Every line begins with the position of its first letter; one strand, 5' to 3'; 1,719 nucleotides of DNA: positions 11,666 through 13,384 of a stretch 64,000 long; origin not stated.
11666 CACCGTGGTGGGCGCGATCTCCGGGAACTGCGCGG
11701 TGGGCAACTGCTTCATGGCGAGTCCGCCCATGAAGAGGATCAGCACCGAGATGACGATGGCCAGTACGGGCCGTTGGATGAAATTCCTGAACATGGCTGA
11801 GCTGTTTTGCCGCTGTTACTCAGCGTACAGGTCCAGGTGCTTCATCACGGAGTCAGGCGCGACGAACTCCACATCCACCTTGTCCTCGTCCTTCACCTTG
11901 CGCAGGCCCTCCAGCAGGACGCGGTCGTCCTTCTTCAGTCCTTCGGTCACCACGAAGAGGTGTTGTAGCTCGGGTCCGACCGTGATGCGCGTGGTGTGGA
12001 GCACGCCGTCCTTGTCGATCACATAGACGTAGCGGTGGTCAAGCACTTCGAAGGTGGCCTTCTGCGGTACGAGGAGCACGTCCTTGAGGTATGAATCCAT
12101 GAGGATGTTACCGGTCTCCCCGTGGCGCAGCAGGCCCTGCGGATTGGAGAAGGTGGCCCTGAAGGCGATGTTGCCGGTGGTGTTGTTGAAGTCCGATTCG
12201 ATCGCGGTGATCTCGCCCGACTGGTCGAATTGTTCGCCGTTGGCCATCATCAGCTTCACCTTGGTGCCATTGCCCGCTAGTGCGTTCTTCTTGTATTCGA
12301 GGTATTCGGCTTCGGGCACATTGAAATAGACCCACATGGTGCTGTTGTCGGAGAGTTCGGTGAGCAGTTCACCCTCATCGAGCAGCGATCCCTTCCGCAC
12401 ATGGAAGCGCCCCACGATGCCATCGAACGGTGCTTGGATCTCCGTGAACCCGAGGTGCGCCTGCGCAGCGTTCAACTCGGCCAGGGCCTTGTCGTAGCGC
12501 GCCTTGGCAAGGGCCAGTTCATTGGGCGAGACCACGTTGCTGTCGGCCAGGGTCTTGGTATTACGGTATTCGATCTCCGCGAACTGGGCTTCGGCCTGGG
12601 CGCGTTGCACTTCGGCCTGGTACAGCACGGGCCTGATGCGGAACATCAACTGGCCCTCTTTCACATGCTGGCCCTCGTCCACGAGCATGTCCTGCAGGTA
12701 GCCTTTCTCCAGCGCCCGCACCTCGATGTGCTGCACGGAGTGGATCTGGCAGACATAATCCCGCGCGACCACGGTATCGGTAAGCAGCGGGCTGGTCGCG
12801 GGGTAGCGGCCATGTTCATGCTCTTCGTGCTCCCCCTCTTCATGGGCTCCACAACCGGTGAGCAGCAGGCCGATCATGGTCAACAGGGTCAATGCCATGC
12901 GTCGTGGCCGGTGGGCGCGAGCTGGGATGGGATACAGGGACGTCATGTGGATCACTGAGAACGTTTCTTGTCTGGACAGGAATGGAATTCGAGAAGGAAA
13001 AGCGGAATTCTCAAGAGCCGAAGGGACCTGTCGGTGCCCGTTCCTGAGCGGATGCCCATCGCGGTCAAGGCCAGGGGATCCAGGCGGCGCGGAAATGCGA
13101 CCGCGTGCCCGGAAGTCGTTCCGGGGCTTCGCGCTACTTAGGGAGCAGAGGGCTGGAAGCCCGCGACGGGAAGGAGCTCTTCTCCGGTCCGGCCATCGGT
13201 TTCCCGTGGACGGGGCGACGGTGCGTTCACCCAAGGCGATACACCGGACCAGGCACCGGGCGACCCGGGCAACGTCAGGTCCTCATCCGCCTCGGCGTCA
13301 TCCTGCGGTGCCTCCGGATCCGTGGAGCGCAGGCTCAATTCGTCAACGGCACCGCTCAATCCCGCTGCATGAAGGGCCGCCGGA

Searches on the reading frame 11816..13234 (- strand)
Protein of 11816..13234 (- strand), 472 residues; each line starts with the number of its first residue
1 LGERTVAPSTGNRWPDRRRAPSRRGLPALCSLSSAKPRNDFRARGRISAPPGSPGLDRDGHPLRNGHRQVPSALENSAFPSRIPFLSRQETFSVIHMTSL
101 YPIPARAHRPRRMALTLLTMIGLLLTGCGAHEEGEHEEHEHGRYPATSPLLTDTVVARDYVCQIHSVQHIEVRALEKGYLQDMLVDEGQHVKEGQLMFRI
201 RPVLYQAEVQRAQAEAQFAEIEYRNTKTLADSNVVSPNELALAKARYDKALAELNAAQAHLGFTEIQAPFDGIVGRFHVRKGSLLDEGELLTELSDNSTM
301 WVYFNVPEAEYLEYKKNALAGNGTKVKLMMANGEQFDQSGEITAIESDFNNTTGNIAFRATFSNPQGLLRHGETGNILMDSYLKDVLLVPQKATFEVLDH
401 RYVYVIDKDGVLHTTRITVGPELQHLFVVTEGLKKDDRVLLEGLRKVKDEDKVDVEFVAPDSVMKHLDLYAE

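Call 66: search_protein_families(library=pfam, proteins=[window:11816-13234:-], max_evalue=0.00001)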
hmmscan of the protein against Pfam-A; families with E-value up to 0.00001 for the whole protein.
window:11816-13234:- (472 aa): 3 families
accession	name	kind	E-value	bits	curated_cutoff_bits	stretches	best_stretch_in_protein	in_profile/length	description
PF16576.10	HlyD_D23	-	4.4e-19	69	30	1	171-372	21-211/214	Barrel-sandwich domain of CusB or HlyD membrane-fusion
PF13437.12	HlyD_3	-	5.1e-15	56.6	22.2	1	266-369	2-103/106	HlyD family secretion protein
PF00364.28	Biotin_lipoyl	-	1.6e-07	31.5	22.1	0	153-200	25-73/73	Biotin-requiring enzyme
